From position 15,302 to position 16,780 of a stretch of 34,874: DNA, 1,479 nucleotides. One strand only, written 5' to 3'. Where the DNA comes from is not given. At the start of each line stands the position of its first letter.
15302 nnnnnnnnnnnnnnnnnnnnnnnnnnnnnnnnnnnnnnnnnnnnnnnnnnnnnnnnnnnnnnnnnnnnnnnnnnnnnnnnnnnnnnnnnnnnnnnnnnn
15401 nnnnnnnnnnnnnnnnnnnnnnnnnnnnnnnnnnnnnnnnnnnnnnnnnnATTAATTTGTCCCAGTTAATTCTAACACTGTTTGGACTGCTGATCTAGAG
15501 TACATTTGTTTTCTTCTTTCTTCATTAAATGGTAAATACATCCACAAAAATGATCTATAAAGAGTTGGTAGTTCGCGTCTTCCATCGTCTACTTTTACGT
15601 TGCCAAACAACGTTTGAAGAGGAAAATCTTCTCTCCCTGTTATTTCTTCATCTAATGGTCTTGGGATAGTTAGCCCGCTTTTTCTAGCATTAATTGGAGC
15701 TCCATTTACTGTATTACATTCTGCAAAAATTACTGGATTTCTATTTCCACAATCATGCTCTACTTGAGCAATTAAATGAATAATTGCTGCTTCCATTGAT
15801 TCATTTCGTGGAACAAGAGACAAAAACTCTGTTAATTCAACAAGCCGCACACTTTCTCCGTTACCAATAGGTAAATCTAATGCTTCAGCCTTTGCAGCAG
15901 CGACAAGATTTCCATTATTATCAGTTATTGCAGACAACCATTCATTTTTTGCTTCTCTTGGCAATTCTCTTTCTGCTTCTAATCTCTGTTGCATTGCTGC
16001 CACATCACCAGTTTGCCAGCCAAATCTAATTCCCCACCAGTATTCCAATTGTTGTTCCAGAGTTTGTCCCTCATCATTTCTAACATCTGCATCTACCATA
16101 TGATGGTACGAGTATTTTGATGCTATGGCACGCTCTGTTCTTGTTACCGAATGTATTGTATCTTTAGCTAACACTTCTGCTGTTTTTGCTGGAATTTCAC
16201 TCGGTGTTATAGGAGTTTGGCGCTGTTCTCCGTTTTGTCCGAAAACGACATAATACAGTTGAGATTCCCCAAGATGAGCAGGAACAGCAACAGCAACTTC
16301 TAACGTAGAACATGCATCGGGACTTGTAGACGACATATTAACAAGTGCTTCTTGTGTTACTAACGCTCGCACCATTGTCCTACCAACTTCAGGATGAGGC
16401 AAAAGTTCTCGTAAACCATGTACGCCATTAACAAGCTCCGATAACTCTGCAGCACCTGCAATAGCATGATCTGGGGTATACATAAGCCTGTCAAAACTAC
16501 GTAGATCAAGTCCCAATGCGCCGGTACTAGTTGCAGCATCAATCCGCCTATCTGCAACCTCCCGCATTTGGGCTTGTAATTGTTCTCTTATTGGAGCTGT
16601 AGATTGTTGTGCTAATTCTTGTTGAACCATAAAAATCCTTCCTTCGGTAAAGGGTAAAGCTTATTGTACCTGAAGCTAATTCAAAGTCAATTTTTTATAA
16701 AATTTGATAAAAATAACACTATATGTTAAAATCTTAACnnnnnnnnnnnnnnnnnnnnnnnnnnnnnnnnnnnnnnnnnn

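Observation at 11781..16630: Two coupled maker/breaker gene pairs: orphan protein + HDAC-type deacylase, and pre-ATP-grasp ligase + M20 amidohydrolase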

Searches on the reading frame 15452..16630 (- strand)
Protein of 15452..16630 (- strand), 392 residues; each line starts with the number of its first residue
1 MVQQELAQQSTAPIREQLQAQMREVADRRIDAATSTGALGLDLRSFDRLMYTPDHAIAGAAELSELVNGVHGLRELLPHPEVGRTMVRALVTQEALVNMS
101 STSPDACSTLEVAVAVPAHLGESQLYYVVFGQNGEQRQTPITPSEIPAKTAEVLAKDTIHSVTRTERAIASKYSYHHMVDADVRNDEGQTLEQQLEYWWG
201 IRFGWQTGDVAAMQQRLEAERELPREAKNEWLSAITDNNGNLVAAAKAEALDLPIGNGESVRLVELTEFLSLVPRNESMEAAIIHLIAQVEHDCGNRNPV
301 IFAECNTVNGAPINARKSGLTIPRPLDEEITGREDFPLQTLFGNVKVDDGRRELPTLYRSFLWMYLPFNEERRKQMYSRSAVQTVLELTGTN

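Call 3: search_protein_families(library=pfam, proteins=[window:15452-16630:-], max_evalue=0.01)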
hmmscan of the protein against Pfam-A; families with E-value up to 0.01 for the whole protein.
window:15452-16630:- (392 aa): 0 families

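Call 4: search_protein_families(library=ncbifam, proteins=[window:15452-16630:-], max_evalue=0.01)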
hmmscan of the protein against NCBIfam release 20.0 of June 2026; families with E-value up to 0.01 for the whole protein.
window:15452-16630:- (392 aa): 0 families

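Call 6: search_solved_structures(query=window:15452-16630:-, max_evalue=10, show_alignments=1)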
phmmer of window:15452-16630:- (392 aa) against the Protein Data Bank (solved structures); distinct sequences matched with E-value up to 10: 0.

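Call 10: find_homologous_proteins(query=window:15452-16630:-, max_evalue=0.001)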
Query window:15452-16630:- (392 aa): 4 proteins with E <= 0.001 among 8000 candidates.
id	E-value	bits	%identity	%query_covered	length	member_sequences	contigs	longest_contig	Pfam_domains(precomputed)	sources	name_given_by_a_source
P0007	4.2e-258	873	100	100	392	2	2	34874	-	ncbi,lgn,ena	-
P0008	2.1e-224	763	88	98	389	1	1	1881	-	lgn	-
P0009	5.2e-200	682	87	89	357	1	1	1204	-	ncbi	-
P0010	6.2e-193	659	78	98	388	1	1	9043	-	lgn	-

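Call 12: find_encoding_contigs(protein=P0010, flank=10000, max_places=4)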
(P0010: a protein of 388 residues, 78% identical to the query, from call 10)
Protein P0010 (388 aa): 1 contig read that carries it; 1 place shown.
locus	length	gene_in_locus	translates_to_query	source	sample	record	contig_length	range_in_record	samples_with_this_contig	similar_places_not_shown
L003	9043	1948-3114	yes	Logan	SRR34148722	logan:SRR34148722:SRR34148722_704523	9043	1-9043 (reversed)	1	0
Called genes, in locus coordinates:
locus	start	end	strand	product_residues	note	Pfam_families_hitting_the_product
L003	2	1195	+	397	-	?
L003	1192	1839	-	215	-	-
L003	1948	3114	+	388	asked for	-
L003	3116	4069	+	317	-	PF00850:Hist_deacetyl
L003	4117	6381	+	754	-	PF01921:tRNA-synt_1f, PF19269:Anticodon_2 (weak), PF03483:B3_4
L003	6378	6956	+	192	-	-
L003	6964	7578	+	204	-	PF01725:Ham1p_like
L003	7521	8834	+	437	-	PF02403:Seryl_tRNA_N, PF00587:tRNA-synt_2b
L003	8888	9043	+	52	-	?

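Call 26: list_cluster_members(proteins=[window:15452-16630:-, window:12905-14392:-, window:14497-15450:-, window:11781-12902:-, P0009])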
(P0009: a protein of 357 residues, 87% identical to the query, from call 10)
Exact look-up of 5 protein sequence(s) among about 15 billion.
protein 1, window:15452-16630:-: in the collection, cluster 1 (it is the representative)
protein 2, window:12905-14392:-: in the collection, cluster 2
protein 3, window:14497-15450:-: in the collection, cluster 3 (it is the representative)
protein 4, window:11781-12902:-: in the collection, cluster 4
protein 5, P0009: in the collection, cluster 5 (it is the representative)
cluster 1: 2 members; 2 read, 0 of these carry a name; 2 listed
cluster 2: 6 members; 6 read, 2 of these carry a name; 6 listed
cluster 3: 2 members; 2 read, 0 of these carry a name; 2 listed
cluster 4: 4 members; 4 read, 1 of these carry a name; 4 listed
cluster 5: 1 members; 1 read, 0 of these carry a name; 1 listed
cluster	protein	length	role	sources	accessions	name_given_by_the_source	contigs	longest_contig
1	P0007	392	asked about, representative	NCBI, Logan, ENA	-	-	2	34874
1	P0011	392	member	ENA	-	-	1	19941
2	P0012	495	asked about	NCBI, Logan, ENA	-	-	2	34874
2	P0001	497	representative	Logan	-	-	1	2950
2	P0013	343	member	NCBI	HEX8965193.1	MAG TPA: hypothetical protein VF820_02035, partial [Patescibacteria group bacterium]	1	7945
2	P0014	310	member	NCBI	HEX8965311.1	MAG TPA: hypothetical protein VF820_02675, partial [Patescibacteria group bacterium]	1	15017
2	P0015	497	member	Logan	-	-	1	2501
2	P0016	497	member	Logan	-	-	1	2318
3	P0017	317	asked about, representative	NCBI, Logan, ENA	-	-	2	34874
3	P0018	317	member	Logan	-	-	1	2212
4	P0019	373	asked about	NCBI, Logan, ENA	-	-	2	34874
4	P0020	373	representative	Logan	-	-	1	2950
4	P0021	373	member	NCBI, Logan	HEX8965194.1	MAG TPA: M20/M25/M40 family metallo-hydrolase [Patescibacteria group bacterium]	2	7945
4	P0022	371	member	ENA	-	-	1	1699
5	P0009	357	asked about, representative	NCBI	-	-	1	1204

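Call 33: search_protein_representatives(protein=window:15452-16630:-)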
Query: 392 residues. Proteins with E-value up to 0.001 (for the whole library): 142; up to 1e-10: 93; up to 1e-30: 2. The best 142 are listed.
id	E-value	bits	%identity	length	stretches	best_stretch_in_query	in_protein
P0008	6.6e-225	762.5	88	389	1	9-392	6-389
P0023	1.2e-45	172.8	36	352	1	33-389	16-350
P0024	1.7e-25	106.5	33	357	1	30-367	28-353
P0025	2.1e-25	106.2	33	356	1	34-378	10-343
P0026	8.4e-24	100.9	30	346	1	30-390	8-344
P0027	2.6e-23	99.3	39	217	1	195-389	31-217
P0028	4.9e-23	98.4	31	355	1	33-387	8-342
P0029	1.1e-22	97.2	34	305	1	86-386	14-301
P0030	1.3e-22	97.0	30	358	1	32-388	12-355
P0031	1.5e-22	96.8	33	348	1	34-387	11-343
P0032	9.6e-22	94.1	31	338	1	32-369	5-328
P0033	4.2e-21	92.0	35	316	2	32-248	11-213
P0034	8.4e-21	91.0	32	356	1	33-361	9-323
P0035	1.1e-20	90.6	31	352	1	83-367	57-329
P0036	1.3e-20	90.4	37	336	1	187-385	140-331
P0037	1.9e-20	89.8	31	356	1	34-377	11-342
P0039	6.0e-20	88.2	30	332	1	32-368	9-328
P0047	3.4e-18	82.5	31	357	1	34-379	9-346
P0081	1.3e-14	70.6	29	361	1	26-387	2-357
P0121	6.0e-10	55.3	28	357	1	32-370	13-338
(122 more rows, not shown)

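Call 36: search_protein_families(library=pfam, alignment_id=A3, max_evalue=0.1)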
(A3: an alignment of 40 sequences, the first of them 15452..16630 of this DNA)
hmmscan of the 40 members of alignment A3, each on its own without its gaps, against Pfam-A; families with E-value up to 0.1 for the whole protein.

A. member 1, window:15452-16630:- (392 aa): 0 families

B. families by the number of members that match (of 40 scanned): 8 families
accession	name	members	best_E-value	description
PF13527.13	Acetyltransf_9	12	4.9e-07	Acetyltransferase (GNAT) domain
PF00583.31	Acetyltransf_1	3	0.039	Acetyltransferase (GNAT) family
PF08445.16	FR47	1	0.0034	FR47-like protein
PF19290.4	PmbA_TldD_2nd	1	0.012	PmbA/TldA metallopeptidase central domain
PF18286.6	T3SS_ExsE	1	0.036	Type III secretion system ExsE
PF20967.2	MASE7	1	0.039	MASE7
PF22737.1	NNH6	1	0.08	NACHT N-terminal Helical domain 6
PF00901.23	Orbi_VP5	1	0.081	Orbivirus outer capsid protein VP5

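Call 42: predict_structure(alignment_id=A3)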
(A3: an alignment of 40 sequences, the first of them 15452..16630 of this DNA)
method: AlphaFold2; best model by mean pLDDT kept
length: 392 residues; sequences in the alignment: 40
mean_pLDDT: 90.9   pTM: 0.89
mean pLDDT of the five models: 90.9, 90.0, 89.7, 89.1, 86.9
residues with pLDDT >= 90: 297; 70-90: 70; 50-70: 17; < 50: 8
segments of 3 or more residues with pLDDT < 50: 1-7
pLDDT, mean of each block of 10 residues (from residue 1): 47 72 69 80 91 97 96 80 94 95 95 96 97 90 94 96 95 96 97 96 91 95 95 97 98 93 97 85 98 94 96 97 89 89 92 88 92 92 98 87
secondary structure, 60 per line:
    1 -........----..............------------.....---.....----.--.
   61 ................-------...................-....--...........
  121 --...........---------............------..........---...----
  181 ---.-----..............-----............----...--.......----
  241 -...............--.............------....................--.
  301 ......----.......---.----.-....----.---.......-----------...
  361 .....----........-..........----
elements in order: H2-9 H14-27 E40-44 E48-52 H60-76 E84-92 H93-102 H104-107 E110-120 E123-133 H143-154 H161-170 E174-176 H191-203 H209-220 E230-236 E242-256 E259-271 H278-297 E300-306 H311-317 H328-331 E340-346 E358-365 H370-377 H379-388

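Call 45: fold_search(model_id=the predicted structure, library=pdb)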
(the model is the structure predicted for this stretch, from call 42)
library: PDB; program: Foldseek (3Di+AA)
matches with E <= 10: 918; with E <= 0.001: 4
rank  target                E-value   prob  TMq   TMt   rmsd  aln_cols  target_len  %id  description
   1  6tgx_B                3.7e-04  1.00  0.31  0.64   5.1       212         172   11  Crystal structure of Arabidopsis thaliana NAA60 in complex with a bisubstrate analogue (released 2020-06-24)
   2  4j3g_A                6.0e-04  1.00  0.30  0.63   5.0       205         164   14  Crystal structure of Ribosomal-protein-alanine N-acetyltransferase from Brucella melitensis (released 2013-03-13)
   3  2huz_A                9.1e-04  0.96  0.21  0.41  13.6       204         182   11  Crystal structure of GNPNAT1 (released 2006-08-08)
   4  9nnq_A                9.7e-04  0.96  0.28  0.25  14.1       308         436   11  GNAT family acetyltransferase EryM (released 2025-05-28)
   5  3cxp                  1.0e-03  1.00  0.24  0.43   5.5       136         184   14  Crystal structure of human glucosamine 6-phosphate N-acetyltransferase 1 mutant E156A (released 2008-09-16)
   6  6th0_A                1.1e-03  1.00  0.31  0.62   5.0       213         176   11  Crystal structure of Arabidopsis thaliana NAA60 in complex with acetyl-CoA (released 2020-06-24)
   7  3cxq                  1.2e-03  0.99  0.25  0.46  12.1       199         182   12  Crystal structure of human glucosamine 6-phosphate N-acetyltransferase 1 bound to GlcN6P (released 2008-09-16)
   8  4j3g_D                1.2e-03  1.00  0.31  0.65   4.6       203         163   14  Crystal structure of Ribosomal-protein-alanine N-acetyltransferase from Brucella melitensis (released 2013-03-13)
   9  2nmt                  1.2e-03  1.00  0.22  0.21   7.2       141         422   14  MYRISTOYL-COA:PROTEIN N-MYRISTOYLTRANSFERASE BOUND TO MYRISTOYL-COA AND PEPTIDE ANALOGS (released 1999-01-06)
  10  8gxf_A                1.5e-03  0.98  0.24  0.45  10.1       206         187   14  Pseudomonas flexibilis GCN5 family acetyltransferase (released 2022-10-19)
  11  8gxk_B                1.6e-03  0.94  0.24  0.42  12.1       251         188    9  Pseudomonas jinjuensis N-acetyltransferase (released 2022-10-12)
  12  9oa7_B                1.8e-03  0.80  0.23  0.22  14.6       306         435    8  GNAT family acetyltransferase EryM SeMet (released 2025-05-28)
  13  6e1x_C                1.9e-03  0.99  0.28  0.53   6.9       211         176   11  Crystal structure of product-bound complex of spermidine/spermine N-acetyltransferase SpeG (released 2019-07-10)
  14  7kwh_C                2.0e-03  0.99  0.28  0.56   6.4       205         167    8  Spermidine N-acetyltransferase SpeG K23-Y30 chimera from Vibrio cholerae and hSSAT (released 2020-12-16)
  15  6cx8_A                2.0e-03  0.99  0.27  0.51   6.6       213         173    9  Crystal structure of spermidine/spermine N-acetyltransferase SpeG from Vibrio cholerae in complex with manganese ions. (released 2018-04-18)
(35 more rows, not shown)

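Call 48: find_homologous_proteins(query=A3, max_evalue=0.00001)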
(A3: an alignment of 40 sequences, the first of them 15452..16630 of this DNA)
Query A3 (40 sequences) (392 aa, profile of the alignment): 9 proteins with E <= 0.00001 among 8000 candidates.
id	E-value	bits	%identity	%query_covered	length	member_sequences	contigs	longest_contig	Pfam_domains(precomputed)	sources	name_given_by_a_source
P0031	7.2e-124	432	29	90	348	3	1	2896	-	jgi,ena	-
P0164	6.9e-119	415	29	85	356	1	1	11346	-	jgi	jgi:hypothetical protein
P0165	5.9e-118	412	29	87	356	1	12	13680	-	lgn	-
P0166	1.5e-115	404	26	86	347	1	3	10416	-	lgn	-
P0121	1.1e-111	392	27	85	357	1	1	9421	-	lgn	-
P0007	6.8e-95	336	100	100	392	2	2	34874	-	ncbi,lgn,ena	-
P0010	2.5e-93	331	78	98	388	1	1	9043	-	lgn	-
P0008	4.2e-93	330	88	98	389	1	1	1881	-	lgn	-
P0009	6.8e-81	290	87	89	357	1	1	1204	-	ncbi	-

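Call 49: find_encoding_contigs(protein=P0165, flank=7000, max_places=3)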
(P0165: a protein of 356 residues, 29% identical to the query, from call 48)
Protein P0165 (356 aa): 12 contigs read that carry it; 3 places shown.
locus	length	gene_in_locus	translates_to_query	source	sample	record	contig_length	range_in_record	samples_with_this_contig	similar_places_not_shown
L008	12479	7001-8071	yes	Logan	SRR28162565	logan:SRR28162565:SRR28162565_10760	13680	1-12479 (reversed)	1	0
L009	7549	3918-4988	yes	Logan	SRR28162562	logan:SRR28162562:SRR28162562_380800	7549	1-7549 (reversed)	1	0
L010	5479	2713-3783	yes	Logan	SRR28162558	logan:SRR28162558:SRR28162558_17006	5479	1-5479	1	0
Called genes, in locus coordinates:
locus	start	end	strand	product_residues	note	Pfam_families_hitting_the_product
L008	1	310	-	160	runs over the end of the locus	PF01467:CTP_transf_like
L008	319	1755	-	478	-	PF12229:PG_binding_4, PF04294:VanW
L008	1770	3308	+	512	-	PF01547:SBP_bac_1, PF13416:SBP_bac_8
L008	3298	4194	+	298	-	-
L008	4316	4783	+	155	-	PF03449:GreA_GreB_N, PF01272:GreA_GreB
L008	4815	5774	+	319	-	PF01565:FAD_binding_4, PF02873:MurB_C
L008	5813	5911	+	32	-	-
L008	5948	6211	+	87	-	-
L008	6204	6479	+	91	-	-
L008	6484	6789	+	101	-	-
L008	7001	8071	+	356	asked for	-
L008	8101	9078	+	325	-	PF00850:Hist_deacetyl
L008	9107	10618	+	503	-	PF01921:tRNA-synt_1f, PF09334:tRNA-synt_1g (faint)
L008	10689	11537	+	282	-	PF08308:PEGA (weak), PF08239:SH3_3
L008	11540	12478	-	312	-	?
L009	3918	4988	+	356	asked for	-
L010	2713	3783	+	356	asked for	-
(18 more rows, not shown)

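Call 50: find_encoding_contigs(protein=P0164, flank=7000, max_places=2)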
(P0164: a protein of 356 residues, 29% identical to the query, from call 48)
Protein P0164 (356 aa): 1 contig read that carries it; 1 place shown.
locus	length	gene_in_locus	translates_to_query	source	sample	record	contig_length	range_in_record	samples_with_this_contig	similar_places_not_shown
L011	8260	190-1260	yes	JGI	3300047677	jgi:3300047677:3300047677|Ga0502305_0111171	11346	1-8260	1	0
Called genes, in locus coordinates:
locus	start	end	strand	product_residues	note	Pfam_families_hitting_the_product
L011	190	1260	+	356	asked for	-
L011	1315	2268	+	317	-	PF00850:Hist_deacetyl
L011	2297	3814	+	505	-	PF01921:tRNA-synt_1f, PF09334:tRNA-synt_1g (faint), PF19269:Anticodon_2 (weak)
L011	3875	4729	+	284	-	PF08308:PEGA (weak), PF08239:SH3_3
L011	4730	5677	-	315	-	PF01040:UbiA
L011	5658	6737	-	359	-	PF00953:Glycos_transf_4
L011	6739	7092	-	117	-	-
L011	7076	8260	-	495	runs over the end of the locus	PF27757:Competence-induced_Ccs4_N (weak), PF13231:PMT_2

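Call 51: find_encoding_contigs(protein=P0166, flank=7000, max_places=2)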
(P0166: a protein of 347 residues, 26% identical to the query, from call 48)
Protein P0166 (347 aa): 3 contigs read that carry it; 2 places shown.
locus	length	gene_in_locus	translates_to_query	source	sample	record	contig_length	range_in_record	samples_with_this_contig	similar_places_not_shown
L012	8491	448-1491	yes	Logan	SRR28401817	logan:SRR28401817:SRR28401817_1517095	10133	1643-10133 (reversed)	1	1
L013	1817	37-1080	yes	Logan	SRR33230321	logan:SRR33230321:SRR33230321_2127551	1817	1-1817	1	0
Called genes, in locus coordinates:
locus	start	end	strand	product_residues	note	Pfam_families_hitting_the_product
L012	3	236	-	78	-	?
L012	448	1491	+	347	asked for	-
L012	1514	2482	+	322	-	PF00850:Hist_deacetyl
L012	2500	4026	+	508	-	PF01921:tRNA-synt_1f, PF09334:tRNA-synt_1g (faint)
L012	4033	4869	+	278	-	PF08308:PEGA, PF08239:SH3_3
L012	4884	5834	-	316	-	PF01040:UbiA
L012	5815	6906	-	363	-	PF00953:Glycos_transf_4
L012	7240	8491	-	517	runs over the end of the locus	-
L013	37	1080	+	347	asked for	-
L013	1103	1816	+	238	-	?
